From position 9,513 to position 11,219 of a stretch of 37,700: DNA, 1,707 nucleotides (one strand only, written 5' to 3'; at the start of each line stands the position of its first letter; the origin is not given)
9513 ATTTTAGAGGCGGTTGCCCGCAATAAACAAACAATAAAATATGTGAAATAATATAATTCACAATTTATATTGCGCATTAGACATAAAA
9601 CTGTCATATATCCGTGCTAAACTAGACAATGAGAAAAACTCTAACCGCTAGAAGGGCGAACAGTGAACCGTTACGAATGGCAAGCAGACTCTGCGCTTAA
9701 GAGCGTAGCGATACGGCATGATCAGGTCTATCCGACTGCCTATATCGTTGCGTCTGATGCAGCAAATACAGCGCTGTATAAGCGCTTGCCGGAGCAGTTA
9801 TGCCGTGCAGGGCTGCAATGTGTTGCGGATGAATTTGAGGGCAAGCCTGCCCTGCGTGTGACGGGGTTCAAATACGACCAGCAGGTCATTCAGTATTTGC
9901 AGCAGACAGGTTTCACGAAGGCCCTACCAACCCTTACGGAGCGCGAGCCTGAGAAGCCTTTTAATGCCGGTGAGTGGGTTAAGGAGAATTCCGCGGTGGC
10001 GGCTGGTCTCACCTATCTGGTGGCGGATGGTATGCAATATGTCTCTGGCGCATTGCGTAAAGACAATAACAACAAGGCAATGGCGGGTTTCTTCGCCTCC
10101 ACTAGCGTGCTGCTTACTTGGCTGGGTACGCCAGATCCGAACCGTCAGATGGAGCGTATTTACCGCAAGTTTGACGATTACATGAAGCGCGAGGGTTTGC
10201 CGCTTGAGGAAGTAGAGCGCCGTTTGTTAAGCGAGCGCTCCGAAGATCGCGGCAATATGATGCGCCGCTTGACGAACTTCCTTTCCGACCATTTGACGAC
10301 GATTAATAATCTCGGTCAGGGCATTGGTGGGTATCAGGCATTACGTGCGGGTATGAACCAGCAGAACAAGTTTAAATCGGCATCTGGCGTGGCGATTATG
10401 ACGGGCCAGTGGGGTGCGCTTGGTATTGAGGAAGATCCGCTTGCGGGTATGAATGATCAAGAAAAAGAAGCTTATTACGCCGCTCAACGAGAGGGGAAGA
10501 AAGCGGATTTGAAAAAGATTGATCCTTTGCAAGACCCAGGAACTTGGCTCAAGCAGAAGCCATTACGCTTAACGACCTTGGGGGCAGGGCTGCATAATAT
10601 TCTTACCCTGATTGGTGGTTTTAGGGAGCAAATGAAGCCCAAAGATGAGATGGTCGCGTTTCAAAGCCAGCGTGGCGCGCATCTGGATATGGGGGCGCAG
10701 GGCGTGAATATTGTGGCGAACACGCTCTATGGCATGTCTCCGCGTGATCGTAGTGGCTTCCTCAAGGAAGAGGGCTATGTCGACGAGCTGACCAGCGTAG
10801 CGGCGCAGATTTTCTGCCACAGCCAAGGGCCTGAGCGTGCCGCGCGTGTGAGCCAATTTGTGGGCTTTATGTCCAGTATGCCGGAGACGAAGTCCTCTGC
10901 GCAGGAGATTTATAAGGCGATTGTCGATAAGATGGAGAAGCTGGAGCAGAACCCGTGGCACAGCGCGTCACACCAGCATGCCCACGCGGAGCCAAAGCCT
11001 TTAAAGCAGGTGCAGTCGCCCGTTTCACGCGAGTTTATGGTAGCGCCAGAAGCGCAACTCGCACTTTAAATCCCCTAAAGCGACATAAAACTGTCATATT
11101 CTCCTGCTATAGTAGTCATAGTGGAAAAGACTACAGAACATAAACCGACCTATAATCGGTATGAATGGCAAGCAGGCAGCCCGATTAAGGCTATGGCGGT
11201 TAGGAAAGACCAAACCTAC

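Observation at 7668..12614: tRNA-Arg-flanked three-gene cluster of unknown function: best candidate for an undescribed system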

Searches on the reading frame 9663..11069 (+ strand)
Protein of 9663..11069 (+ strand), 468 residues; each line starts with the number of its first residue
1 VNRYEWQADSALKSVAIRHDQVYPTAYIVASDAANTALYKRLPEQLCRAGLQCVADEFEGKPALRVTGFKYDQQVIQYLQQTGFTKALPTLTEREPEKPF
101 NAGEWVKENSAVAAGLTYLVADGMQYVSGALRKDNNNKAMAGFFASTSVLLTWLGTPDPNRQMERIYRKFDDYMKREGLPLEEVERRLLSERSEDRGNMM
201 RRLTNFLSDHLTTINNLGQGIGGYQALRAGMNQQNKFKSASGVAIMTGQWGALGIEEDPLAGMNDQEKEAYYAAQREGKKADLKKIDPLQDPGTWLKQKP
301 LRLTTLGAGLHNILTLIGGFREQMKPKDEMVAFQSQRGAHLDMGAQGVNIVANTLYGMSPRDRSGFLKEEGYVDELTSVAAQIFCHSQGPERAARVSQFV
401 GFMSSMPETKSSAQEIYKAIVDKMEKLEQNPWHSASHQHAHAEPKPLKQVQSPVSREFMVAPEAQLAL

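Call 5: search_protein_families(library=pfam, proteins=[window:9663-11069:+], max_evalue=1)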
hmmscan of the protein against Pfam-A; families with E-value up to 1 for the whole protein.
window:9663-11069:+ (468 aa): 0 families

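Call 6: search_protein_families(library=ncbifam, proteins=[window:9663-11069:+], max_evalue=1)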
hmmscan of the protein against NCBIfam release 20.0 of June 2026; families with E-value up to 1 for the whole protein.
window:9663-11069:+ (468 aa): 0 families

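Call 7: search_protein_families(library=padloc, proteins=[window:9663-11069:+], max_evalue=1)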
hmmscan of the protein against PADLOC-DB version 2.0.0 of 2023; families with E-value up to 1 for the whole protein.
window:9663-11069:+ (468 aa): 1 family
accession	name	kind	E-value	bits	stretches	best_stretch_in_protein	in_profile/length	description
PDLC00240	LmuA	-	0.051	11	1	378-430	176-226/364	DUF4297 domain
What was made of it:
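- On Known anti-phage defence or toxin-immunity systems: The only hit is LmuA at E 0.051 (call 7).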

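Call 8: search_solved_structures(query=window:9663-11069:+, max_evalue=10)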
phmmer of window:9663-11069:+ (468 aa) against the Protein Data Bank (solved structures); distinct sequences matched with E-value up to 10: 0.

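Call 10: find_homologous_proteins(query=window:9663-11069:+, max_evalue=0.001)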
Query window:9663-11069:+ (468 aa): 6 proteins with E <= 0.001 among 8000 candidates.
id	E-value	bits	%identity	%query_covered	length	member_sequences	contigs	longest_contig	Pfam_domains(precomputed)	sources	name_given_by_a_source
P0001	0.0e+0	1063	100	100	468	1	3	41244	-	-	-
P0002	1.6e-163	563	57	100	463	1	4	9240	-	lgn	-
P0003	1.9e-161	556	57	95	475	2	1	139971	-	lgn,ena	-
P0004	9.0e-125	435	48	94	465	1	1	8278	-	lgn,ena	-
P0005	5.1e-119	416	44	99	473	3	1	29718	-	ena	-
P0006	8.6e-96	340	41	94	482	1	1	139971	-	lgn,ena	-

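Call 12: find_encoding_contigs(protein=P0003, flank=10000, max_places=4)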
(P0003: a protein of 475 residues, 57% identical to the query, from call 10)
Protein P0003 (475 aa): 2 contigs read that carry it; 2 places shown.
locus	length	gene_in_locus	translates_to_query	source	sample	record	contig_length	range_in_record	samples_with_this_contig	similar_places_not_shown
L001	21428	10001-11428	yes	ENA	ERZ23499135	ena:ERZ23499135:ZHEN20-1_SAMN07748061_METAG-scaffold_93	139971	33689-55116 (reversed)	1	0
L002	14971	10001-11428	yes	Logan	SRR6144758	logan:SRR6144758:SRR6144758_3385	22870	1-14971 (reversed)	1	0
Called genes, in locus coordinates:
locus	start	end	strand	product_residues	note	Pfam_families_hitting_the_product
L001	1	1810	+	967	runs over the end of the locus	PF16078:2-oxogl_dehyd_N, PF00676:E1_dh, PF02779:Transket_pyr, PF16870:OxoGdeHyase_C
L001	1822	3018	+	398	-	PF00364:Biotin_lipoyl, PF00198:2-oxoacid_dh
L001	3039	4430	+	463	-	PF00890:FAD_binding_2 (weak), PF01134:GIDA (weak), PF01262:AlaDh_PNT_C (faint), PF07992:Pyr_redox_2, PF12831:FAD_oxidored, PF13738:Pyr_redox_3, PF00070:Pyr_redox, PF02852:Pyr_redox_dim, +3 more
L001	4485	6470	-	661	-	PF00682:HMGL-like, PF02436:PYC_OADA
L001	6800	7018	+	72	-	PF04070:DUF378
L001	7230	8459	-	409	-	PF00180:Iso_dh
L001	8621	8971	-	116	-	PF02627:CMD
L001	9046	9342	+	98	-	PF25213:HVO_A0261_N (weak), PF12840:HTH_20, PF01022:HTH_5, PF12802:MarR_2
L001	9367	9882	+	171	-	PF00581:Rhodanese, PF11127:YgaP-like_TM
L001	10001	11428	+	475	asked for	-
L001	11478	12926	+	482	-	-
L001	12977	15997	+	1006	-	PF14850:Pro_dh-DNA_bdg, PF01619:Pro_dh, PF00171:Aldedh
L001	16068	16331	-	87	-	-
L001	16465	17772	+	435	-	PF00909:Ammonium_transp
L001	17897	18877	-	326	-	PF02899:Phage_int_SAM_1, PF00589:Phage_integrase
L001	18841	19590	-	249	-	PF04340:DUF484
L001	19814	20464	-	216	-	PF00923:TAL_FSA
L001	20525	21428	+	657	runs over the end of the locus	PF17764:PriA_3primeBD, PF00270:DEAD, PF04851:ResIII, PF00271:Helicase_C (faint), PF18319:Zn_ribbon_PriA, PF18074:PriA_C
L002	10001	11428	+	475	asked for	-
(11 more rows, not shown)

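Call 13: find_encoding_contigs(protein=P0005, flank=10000, max_places=4)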
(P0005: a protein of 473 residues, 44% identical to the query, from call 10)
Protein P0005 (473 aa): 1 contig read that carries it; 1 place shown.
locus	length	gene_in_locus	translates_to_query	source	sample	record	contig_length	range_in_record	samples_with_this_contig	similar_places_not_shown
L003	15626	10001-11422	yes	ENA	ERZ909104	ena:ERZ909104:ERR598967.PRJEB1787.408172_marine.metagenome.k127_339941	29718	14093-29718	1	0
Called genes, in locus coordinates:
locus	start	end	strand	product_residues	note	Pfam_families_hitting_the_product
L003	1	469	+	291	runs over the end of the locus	PF02629:CoA_binding, PF13607:Succ_CoA_lig, PF00549:Ligase_CoA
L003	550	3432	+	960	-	PF16078:2-oxogl_dehyd_N, PF00676:E1_dh, PF02779:Transket_pyr, PF16870:OxoGdeHyase_C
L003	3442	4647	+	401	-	PF00364:Biotin_lipoyl, PF25997:BSH_YhbJ (faint), PF25984:BSH_YknX (faint), PF00198:2-oxoacid_dh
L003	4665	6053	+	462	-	PF00890:FAD_binding_2 (weak), PF01134:GIDA (faint), PF01262:AlaDh_PNT_C (faint), PF07992:Pyr_redox_2, PF12831:FAD_oxidored, PF13738:Pyr_redox_3, PF00070:Pyr_redox, PF02852:Pyr_redox_dim, +3 more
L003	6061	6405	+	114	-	PF03960:ArsC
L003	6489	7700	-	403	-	PF00180:Iso_dh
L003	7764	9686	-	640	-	PF00578:AhpC-TSA (weak), PF01436:NHL (faint), PF13905:Thioredoxin_8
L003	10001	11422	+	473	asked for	-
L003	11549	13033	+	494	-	-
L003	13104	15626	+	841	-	?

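Call 18: find_related_loci(query=A1, collection=genome_contigs, flank=10000)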
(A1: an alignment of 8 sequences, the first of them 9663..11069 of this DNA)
Query A1 (468 aa) in genome_contigs; peptide patterns used: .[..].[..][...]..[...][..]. (x = any residue, [..] = any of these).
149 stretches matched a pattern; 2 encode a relative of the query (tblastn E <= 1e-3); 2 distinct loci.
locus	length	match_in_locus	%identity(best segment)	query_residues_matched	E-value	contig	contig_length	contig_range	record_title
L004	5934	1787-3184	44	1-463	2e-127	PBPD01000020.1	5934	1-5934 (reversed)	MAG: Rickettsiales bacterium isolate RS372 TaraRedSea_contig_95408, whole genome shotgun sequence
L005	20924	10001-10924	26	106-431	6e-16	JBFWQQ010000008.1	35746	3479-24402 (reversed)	MAG: Alphaproteobacteria bacterium isolate CA_2019_TPBF_187 NODE_6634_length_35746_cov_4.158146_TPBF, whole genome shotg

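Call 24: predict_structure(alignment_id=A2)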
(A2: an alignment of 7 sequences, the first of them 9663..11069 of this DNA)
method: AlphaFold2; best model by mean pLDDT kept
length: 468 residues; sequences in the alignment: 7
mean_pLDDT: 79.3   pTM: 0.64
mean pLDDT of the five models: 79.3, 78.4, 77.4, 75.5, 71.1
residues with pLDDT >= 90: 92; 70-90: 298; 50-70: 46; < 50: 32
segments of 3 or more residues with pLDDT < 50: 438-468
pLDDT, mean of each block of 10 residues (from residue 1): 87 89 85 87 87 88 88 90 86 83 80 88 93 91 89 73 79 76 71 59 74 85 92 89 91 85 87 71 82 87 85 88 81 85 89 76 61 84 78 82 76 84 87 66 29 29 27
secondary structure, 60 per line:
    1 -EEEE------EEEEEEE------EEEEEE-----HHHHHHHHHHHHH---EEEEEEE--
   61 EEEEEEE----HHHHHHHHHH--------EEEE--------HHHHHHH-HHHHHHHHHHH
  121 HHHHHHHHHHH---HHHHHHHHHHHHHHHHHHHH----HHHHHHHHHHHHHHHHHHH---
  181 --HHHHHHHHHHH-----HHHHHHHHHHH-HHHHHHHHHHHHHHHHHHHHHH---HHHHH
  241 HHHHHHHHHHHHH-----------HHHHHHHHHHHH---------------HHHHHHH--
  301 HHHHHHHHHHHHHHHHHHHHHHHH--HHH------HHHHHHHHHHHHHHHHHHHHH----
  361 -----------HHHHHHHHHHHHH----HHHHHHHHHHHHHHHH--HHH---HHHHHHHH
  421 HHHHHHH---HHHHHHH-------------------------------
elements in order: E2-5 E12-18 E25-30 H36-48 E52-58 E61-67 H72-81 E90-93 H102-108 H110-131 H135-154 H159-177 H183-193 H199-209 H211-232 H236-253 H265-276 H292-298 H301-324 H336-356 H372-384 H389-404 H413-427 H431-437

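Call 27: fold_search(model_id=the predicted structure, library=pdb)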
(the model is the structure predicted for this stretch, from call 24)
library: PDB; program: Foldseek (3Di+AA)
matches with E <= 10: 385; with E <= 0.001: 0
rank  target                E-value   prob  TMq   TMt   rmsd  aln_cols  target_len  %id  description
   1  6h2f_J                2.6e-01  0.21  0.17  0.21  35.0       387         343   10  Structure of the pre-pore AhlB of the tripartite alpha-pore forming toxin, AHL, from Aeromonas hydrophila. (released 2019-07-10)
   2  8t46_B                2.7e-01  0.16  0.14  0.12  32.1       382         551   11  Transporter associated with antigen processing (TAP) in the apo state (released 2024-06-12)
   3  6h2f_B                3.0e-01  0.33  0.20  0.24  34.1       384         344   11  Structure of the pre-pore AhlB of the tripartite alpha-pore forming toxin, AHL, from Aeromonas hydrophila. (released 2019-07-10)
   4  8ibv_R                4.4e-01  0.25  0.17  0.24  21.4       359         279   11  Cryo-EM structure of the motilin-bound motilin receptor-Gq protein complex (released 2023-04-12)
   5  6grj_B                5.9e-01  0.15  0.17  0.21  35.5       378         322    9  Structure of the AhlB pore of the tripartite alpha-pore forming toxin, AHL, from Aeromonas hydrophila. (released 2019-07-03)
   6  6h2f_D                5.9e-01  0.15  0.17  0.21  32.1       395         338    9  Structure of the pre-pore AhlB of the tripartite alpha-pore forming toxin, AHL, from Aeromonas hydrophila. (released 2019-07-10)
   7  7a0g_BBB              6.2e-01  0.23  0.20  0.26  34.1       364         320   10  Structure of the SmhB pore of the tripartite alpha-pore forming toxin, Smh, from Serratia marcescens. (released 2021-03-31)
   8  1un9_A                6.2e-01  0.20  0.15  0.13  24.8       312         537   16  Crystal structure of the dihydroxyacetone kinase from C. freundii in complex with AMP-PNP and Mg2+ (released 2003-10-30)
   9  6h2f_F                6.4e-01  0.15  0.18  0.22  35.4       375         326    9  Structure of the pre-pore AhlB of the tripartite alpha-pore forming toxin, AHL, from Aeromonas hydrophila. (released 2019-07-10)
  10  7zdl_D                6.7e-01  0.23  0.20  0.17  14.1       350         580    9  IF(heme/coordinated) conformation of CydDC in AMP-PNP(CydC)/AMP-PNP(CydD) bound state (Dataset-8) (released 2023-04-19)
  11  5u1d_B                6.7e-01  0.13  0.15  0.14  17.6       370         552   13  Cryo-EM structure of the human TAP ATP-Binding Cassette Transporter (released 2017-01-11)
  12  4q4a_B                7.0e-01  0.08  0.11  0.09  29.8       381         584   12  Improved model of AMP-PNP bound TM287/288 (released 2014-07-16)
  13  7n6g_3N               7.0e-01  0.06  0.09  0.11  43.9       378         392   11  C1 of central pair (released 2022-05-18)
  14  7a0g_III              7.3e-01  0.09  0.13  0.16  32.6       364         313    7  Structure of the SmhB pore of the tripartite alpha-pore forming toxin, Smh, from Serratia marcescens. (released 2021-03-31)
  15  4akk_A                7.3e-01  0.07  0.11  0.14  25.7       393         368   13  Structure of the NasR transcription antiterminator (released 2012-06-20)
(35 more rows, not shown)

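Call 41: search_protein_representatives(alignment_id=A2)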
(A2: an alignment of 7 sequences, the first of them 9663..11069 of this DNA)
Query: 7 sequences, 465 profile positions. Proteins with E-value up to 0.001 (for the whole library): 520; up to 1e-10: 400; up to 1e-30: 124. The best 150 are listed.
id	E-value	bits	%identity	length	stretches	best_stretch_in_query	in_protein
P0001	4.2e-230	780.5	-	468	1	1-464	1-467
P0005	1.0e-217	739.7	-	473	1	1-463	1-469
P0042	1.3e-190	650.3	-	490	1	2-451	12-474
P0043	6.8e-153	526.0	-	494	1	1-447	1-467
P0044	6.5e-138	476.6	-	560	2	1-328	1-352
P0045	5.8e-133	460.3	-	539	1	1-438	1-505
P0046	1.8e-129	448.7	-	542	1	1-445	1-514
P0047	9.1e-126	436.5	-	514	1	1-455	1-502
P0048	1.2e-125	436.2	-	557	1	4-454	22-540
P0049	6.2e-108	377.7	-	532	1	1-451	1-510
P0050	2.2e-98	346.2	-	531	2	2-320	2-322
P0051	3.8e-95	335.6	-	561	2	1-334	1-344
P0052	5.4e-90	318.6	-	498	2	3-260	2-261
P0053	7.7e-88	311.5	-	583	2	4-332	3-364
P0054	8.7e-81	288.2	-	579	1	1-444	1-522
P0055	2.1e-79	283.7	-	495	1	3-437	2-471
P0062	2.3e-70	253.8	-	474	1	1-442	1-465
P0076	2.8e-55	204.1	-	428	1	4-439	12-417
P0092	3.2e-46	174.3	-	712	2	10-260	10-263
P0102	4.4e-42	160.6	-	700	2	3-327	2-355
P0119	1.1e-36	142.8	-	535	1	95-427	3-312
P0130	3.5e-34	134.6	-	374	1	94-429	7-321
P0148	5.1e-32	127.4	-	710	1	1-456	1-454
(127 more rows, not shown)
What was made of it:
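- An exhaustive profile search finds 520 clusters at E<=1e-3 (call 41).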

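Call 43: search_protein_families(library=pfam, alignment_id=A3, max_evalue=0.01)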
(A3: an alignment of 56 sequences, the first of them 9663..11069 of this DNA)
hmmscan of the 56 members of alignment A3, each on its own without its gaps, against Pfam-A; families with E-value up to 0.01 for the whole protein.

A. member 1, window:9663-11069:+ (468 aa): 0 families

B. families by the number of members that match (of 56 scanned): 5 families
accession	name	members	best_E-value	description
PF13302.13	Acetyltransf_3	1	3.2e-12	Acetyltransferase (GNAT) domain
PF00583.31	Acetyltransf_1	1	0.00055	Acetyltransferase (GNAT) family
PF20643.2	TAF1C_C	1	0.0066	TAF1C, C-terminal domain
PF08455.15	SNF2_assoc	1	0.0073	Bacterial SNF2 helicase associated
PF20388.3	DUF6683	1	0.0078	Family of unknown function (DUF6683)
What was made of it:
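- On Pfam TMEM14 (PF03647): No member among 56 reaches E 0.01 (call 43).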

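Call 44: find_homologous_proteins(query=A3, max_evalue=0.00001)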
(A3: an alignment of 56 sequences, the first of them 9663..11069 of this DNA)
Query A3 (56 sequences) (468 aa, profile of the alignment): 7 proteins with E <= 0.00001 among 8000 candidates.
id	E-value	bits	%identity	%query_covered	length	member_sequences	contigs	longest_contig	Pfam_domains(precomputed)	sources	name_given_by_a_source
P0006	5.4e-147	508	41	94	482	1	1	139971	-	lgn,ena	-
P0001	5.7e-138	479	100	100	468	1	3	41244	-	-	-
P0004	1.7e-130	454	48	94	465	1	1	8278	-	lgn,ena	-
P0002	4.4e-130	453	57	100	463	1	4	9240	-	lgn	-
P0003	2.6e-129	450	57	95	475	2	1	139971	-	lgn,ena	-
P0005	9.7e-125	435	44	99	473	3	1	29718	-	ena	-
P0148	2.5e-108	381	22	30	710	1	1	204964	-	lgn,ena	-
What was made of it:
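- Tried and rejected: It returned only 7 proteins (call 44).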

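Call 46: find_encoding_contigs(protein=P0148, flank=8000, max_places=2)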
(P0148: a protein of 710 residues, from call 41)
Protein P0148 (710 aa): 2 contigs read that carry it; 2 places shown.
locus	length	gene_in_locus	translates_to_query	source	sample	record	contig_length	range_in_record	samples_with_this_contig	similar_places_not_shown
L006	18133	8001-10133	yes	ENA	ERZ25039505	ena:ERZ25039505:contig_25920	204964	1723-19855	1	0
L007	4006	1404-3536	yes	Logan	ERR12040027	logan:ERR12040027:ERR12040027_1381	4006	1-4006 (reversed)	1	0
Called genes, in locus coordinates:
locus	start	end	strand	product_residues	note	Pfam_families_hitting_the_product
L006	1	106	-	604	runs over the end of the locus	PF13667:ThiC-associated, PF01964:ThiC_Rad_SAM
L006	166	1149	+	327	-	PF00730:HhH-GPD, PF14815:NUDIX_4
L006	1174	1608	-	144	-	PF00075:RNase_H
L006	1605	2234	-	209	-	PF01636:APH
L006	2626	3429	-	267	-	PF13085:Fer2_3, PF13183:Fer4_8, PF13237:Fer4_10, PF13534:Fer4_17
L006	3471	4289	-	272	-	PF01435:Peptidase_M48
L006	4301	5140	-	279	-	PF01435:Peptidase_M48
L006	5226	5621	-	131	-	PF02910:Succ_DH_flav_C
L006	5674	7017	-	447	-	PF00890:FAD_binding_2, PF01134:GIDA (faint), PF07992:Pyr_redox_2 (faint)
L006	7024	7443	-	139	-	PF01127:Sdh_cyt, PF05328:CybS (faint)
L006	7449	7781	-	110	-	PF01127:Sdh_cyt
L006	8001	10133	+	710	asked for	-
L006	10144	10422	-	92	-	PF06961:DUF1294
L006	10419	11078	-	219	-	PF00005:ABC_tran, PF13304:AAA_21 (faint)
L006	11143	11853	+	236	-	PF13717:Zn_ribbon_4, PF13719:Zn_ribbon_5 (weak)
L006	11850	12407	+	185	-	PF00156:Pribosyltran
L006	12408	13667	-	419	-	PF00278:Orn_DAP_Arg_deC, PF01168:Ala_racemase_N, PF02784:Orn_Arg_deC_N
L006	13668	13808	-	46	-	-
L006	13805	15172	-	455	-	PF00206:Lyase_1, PF14698:ASL_C2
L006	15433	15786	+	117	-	PF05239:PRC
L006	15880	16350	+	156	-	PF01814:Hemerythrin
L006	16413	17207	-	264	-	PF13469:Sulfotransfer_3 (weak)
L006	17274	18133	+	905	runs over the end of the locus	PF00535:Glycos_transf_2 (faint), PF11397:GlcNAc, PF13661:2OG-FeII_Oxy_4 (faint), PF11397:GlcNAc, PF13640:2OG-FeII_Oxy_3 (weak)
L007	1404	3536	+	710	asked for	-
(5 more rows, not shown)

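Call 50: find_related_loci(query=A5, collection=genome_contigs, flank=8000)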
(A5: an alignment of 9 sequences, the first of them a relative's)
Query A5 (539 aa) in genome_contigs; peptide patterns used: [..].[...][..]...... (x = any residue, [..] = any of these).
16 stretches matched a pattern; 3 encode a relative of the query (tblastn E <= 1e-3); 3 distinct loci.
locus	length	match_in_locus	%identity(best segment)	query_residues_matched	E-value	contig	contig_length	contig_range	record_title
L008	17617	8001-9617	100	1-539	0e+0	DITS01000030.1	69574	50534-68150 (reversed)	MAG TPA_asm: Alphaproteobacteria bacterium UBA6178 UBA6178_contig_63967, whole genome shotgun sequence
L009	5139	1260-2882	45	1-538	2e-149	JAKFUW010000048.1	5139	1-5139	MAG: Alphaproteobacteria bacterium isolate D1_Bin_43 D1_0008523, whole genome shotgun sequence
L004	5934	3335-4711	34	1-504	3e-90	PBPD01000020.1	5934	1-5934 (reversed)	MAG: Rickettsiales bacterium isolate RS372 TaraRedSea_contig_95408, whole genome shotgun sequence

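Call 64: list_cluster_members(proteins=[P0045, P0050, P0055, P0062, P0076, P0092, P0102, P0119, P0148, P0130])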
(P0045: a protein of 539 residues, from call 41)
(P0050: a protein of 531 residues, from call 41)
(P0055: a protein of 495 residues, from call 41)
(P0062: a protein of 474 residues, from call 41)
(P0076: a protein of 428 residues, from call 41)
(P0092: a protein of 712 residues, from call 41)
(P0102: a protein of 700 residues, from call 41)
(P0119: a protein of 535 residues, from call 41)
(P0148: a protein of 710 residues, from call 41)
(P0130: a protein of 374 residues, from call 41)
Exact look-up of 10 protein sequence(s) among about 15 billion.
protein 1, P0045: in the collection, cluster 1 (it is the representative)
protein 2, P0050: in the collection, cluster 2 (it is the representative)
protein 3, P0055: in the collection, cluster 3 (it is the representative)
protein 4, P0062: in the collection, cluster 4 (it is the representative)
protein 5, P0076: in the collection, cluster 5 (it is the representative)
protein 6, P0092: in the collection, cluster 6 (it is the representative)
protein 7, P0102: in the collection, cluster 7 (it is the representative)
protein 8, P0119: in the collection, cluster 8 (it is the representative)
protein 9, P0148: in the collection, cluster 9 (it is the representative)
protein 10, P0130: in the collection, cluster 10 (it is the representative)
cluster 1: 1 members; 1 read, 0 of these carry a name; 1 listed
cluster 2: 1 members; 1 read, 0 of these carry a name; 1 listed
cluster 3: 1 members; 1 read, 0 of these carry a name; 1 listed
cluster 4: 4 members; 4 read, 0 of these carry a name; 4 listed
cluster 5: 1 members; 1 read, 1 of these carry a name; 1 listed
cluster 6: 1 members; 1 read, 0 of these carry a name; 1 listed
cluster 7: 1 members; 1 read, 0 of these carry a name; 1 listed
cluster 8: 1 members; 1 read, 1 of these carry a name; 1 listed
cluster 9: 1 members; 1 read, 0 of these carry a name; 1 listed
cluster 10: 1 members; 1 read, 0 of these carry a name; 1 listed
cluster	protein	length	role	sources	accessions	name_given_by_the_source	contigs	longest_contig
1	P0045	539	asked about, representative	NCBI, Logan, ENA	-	-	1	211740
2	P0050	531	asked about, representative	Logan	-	-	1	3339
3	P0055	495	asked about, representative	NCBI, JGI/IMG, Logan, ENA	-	-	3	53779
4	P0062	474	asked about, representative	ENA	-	-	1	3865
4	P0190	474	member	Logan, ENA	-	-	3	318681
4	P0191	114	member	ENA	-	-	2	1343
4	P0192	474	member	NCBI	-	-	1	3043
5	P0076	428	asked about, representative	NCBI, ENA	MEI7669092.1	MAG: hypothetical protein WCJ33_03320 [Pseudomonadota bacterium]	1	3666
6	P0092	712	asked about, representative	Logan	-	-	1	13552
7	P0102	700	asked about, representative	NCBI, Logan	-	-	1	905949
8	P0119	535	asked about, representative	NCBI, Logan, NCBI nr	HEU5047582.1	MAG TPA: GNAT family N-acetyltransferase [Rickettsiales bacterium] | GNAT family N-acetyltransferase [Rickettsiales bacterium]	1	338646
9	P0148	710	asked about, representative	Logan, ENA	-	-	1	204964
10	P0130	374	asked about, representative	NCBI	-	-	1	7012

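Call 65: find_encoding_contigs(protein=P0102, flank=6000, max_places=1)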
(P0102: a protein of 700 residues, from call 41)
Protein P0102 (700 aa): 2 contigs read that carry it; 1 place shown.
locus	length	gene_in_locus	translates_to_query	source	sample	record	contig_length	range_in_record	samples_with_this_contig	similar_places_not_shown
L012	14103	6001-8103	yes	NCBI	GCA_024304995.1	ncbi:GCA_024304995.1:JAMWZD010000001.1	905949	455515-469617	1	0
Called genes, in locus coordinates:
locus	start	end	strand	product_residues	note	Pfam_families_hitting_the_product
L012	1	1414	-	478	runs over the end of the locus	PF02874:ATP-synt_ab_N, PF00006:ATP-synt_ab, PF22919:ATP-synt_VA_C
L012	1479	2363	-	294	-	PF00231:ATP-synt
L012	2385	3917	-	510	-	PF02874:ATP-synt_ab_N, PF00006:ATP-synt_ab, PF00306:ATP-synt_ab_C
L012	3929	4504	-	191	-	PF00213:OSCP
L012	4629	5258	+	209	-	PF03167:UDG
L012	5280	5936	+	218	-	PF01135:PCMT (weak), PF01596:Methyltransf_3, PF13578:Methyltransf_24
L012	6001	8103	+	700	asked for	-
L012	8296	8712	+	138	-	-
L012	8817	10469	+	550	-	PF00501:AMP-binding, PF13193:AMP-binding_C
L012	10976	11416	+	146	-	-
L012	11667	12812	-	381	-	PF03739:LptF_LptG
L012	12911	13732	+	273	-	-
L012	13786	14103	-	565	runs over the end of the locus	-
